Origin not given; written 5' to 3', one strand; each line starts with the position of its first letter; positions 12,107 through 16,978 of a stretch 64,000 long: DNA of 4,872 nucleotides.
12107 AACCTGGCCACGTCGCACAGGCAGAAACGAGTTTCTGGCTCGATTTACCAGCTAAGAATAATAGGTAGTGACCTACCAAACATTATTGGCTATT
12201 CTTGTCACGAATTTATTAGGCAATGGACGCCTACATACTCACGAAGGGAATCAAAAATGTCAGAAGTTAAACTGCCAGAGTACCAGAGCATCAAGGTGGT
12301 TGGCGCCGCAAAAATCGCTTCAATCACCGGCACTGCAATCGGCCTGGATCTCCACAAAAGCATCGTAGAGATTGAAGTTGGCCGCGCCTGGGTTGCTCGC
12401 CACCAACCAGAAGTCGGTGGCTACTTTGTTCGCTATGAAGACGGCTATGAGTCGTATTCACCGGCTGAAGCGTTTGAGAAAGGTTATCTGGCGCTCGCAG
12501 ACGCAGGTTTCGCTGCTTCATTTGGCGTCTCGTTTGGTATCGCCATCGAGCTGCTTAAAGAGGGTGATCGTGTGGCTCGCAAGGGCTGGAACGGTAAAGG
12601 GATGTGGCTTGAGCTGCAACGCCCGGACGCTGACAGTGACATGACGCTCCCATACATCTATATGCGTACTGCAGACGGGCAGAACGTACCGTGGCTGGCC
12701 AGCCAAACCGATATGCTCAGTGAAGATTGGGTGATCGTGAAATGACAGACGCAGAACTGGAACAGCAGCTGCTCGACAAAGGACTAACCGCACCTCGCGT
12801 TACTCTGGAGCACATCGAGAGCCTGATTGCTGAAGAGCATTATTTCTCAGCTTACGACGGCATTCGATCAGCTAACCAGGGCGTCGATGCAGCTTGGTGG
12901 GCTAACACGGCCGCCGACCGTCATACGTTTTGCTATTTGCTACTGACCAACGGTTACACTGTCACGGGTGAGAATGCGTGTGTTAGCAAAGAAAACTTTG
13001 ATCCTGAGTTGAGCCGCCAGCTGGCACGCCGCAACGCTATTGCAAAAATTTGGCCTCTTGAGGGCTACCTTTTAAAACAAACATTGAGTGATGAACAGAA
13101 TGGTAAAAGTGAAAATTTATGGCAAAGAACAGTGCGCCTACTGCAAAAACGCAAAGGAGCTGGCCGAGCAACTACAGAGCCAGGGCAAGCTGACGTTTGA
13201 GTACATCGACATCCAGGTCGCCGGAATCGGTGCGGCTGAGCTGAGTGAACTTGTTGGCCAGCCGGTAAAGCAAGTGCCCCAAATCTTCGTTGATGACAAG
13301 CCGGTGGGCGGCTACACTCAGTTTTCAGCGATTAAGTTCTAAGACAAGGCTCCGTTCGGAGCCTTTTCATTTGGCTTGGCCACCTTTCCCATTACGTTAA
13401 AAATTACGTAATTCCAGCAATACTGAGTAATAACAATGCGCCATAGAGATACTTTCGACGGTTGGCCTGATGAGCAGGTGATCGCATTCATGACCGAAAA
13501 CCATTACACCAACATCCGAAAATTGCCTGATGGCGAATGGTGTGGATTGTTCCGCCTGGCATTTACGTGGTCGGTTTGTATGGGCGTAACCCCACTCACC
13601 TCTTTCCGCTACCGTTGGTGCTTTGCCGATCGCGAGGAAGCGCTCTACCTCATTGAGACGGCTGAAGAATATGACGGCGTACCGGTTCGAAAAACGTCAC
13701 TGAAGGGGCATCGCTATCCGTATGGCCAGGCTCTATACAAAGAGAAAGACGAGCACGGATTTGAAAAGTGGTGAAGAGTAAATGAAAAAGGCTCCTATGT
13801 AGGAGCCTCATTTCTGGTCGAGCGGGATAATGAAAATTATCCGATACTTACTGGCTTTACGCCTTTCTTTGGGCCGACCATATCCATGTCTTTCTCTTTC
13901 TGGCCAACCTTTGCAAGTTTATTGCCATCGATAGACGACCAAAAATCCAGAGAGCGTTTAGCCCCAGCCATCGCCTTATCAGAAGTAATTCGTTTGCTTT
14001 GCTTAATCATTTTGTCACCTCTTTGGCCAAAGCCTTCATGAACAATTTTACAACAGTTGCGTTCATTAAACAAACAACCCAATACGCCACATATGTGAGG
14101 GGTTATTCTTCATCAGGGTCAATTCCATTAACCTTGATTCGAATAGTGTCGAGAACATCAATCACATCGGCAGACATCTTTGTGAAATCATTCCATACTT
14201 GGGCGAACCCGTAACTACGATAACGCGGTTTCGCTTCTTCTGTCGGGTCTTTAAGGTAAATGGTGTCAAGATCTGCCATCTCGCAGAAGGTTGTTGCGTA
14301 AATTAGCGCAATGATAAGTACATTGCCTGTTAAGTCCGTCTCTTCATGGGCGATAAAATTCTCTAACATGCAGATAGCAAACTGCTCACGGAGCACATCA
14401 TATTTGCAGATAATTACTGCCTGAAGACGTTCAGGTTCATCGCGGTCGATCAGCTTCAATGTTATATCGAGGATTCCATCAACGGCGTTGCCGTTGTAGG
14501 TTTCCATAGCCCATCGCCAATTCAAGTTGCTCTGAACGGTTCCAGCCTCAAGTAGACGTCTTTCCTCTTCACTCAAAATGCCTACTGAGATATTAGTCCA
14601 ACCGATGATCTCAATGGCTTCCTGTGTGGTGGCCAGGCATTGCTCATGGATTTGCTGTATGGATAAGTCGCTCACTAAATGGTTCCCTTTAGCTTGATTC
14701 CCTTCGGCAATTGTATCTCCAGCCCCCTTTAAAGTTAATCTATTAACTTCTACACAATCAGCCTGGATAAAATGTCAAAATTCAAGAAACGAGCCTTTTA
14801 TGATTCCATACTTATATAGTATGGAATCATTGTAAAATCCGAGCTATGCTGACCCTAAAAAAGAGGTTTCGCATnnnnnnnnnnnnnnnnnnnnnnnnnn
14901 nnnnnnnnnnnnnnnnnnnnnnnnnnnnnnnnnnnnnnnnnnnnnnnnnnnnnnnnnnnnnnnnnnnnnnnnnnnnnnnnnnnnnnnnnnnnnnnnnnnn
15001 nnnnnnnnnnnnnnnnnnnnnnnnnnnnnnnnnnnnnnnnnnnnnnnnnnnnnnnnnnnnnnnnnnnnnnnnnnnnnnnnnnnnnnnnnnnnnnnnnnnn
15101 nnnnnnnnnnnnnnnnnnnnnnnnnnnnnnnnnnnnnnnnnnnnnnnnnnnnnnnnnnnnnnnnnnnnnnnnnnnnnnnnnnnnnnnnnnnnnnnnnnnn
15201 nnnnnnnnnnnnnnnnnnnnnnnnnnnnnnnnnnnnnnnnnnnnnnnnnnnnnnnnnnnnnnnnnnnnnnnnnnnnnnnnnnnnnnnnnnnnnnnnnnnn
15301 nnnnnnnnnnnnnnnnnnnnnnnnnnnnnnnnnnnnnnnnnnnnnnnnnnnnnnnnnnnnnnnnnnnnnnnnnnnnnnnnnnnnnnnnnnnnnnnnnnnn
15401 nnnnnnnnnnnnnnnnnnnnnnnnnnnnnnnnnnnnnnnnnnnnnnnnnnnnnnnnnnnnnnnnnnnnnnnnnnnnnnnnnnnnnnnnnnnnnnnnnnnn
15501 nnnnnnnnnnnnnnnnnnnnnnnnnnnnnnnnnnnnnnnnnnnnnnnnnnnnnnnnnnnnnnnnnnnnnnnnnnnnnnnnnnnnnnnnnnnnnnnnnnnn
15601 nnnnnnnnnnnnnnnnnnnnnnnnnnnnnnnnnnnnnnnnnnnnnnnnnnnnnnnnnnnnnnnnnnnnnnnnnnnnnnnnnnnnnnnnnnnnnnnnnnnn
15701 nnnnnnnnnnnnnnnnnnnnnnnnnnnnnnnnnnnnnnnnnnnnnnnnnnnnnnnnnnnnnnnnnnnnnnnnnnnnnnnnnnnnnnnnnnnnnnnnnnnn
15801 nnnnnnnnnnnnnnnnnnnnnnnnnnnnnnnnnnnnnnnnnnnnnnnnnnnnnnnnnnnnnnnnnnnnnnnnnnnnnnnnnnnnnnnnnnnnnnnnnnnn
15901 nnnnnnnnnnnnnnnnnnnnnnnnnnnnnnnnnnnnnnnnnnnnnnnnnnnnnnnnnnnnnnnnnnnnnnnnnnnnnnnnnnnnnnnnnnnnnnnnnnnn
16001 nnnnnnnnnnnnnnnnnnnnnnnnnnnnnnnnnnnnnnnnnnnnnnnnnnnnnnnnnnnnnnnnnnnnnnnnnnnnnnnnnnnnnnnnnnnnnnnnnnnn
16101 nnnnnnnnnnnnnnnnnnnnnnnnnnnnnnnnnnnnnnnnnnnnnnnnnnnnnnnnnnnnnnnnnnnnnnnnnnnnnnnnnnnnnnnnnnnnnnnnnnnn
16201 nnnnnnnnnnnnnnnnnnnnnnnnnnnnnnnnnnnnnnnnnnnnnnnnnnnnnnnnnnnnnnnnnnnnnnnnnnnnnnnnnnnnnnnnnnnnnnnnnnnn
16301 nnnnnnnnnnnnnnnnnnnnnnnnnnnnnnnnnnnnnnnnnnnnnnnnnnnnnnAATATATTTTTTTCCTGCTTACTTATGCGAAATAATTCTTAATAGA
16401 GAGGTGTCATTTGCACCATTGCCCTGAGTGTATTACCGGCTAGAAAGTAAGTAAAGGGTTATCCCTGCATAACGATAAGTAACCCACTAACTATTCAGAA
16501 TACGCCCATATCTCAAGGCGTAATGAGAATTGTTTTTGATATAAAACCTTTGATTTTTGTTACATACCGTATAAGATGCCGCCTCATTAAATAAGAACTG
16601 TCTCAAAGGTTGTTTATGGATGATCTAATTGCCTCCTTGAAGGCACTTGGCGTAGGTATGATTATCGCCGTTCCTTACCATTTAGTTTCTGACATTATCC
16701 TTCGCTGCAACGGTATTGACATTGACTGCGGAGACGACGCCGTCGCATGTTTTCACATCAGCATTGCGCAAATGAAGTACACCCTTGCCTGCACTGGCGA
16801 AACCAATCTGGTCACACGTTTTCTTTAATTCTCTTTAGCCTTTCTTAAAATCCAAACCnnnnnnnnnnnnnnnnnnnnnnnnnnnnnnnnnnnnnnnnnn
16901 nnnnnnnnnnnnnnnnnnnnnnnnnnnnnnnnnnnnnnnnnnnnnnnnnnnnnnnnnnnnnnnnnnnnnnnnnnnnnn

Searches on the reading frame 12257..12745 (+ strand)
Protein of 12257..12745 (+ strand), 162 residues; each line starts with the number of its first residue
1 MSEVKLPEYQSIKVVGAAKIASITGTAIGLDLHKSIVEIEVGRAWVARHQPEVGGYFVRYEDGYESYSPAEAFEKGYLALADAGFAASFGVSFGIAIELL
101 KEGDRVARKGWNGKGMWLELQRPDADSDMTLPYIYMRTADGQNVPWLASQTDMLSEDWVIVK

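Call 25: search_protein_families(library=pfam, proteins=[window:12257-12745:+], max_evalue=0.01)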
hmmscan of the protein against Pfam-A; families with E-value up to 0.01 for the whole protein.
window:12257-12745:+ (162 aa): 1 family
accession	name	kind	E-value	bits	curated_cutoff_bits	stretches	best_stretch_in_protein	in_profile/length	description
PF11195.14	Tad2-like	-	2.7e-26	92.3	25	1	92-161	2-73/73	Thoeris anti-defense 2-like domain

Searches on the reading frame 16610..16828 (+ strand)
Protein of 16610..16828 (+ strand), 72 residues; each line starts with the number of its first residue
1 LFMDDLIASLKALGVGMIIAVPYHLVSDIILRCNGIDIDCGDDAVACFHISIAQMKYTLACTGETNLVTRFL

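Call 91: search_protein_families(library=pfam, proteins=[window:16610-16828:+], max_evalue=5)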
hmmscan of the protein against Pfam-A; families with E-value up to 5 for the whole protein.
window:16610-16828:+ (72 aa): 1 family
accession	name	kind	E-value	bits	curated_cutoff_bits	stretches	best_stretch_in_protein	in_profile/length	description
PF20987.3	I-TevI_DNA-bd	-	0.19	12.1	27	1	33-59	16-42/51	Intron-encoded endonuclease 1, DNA-binding domain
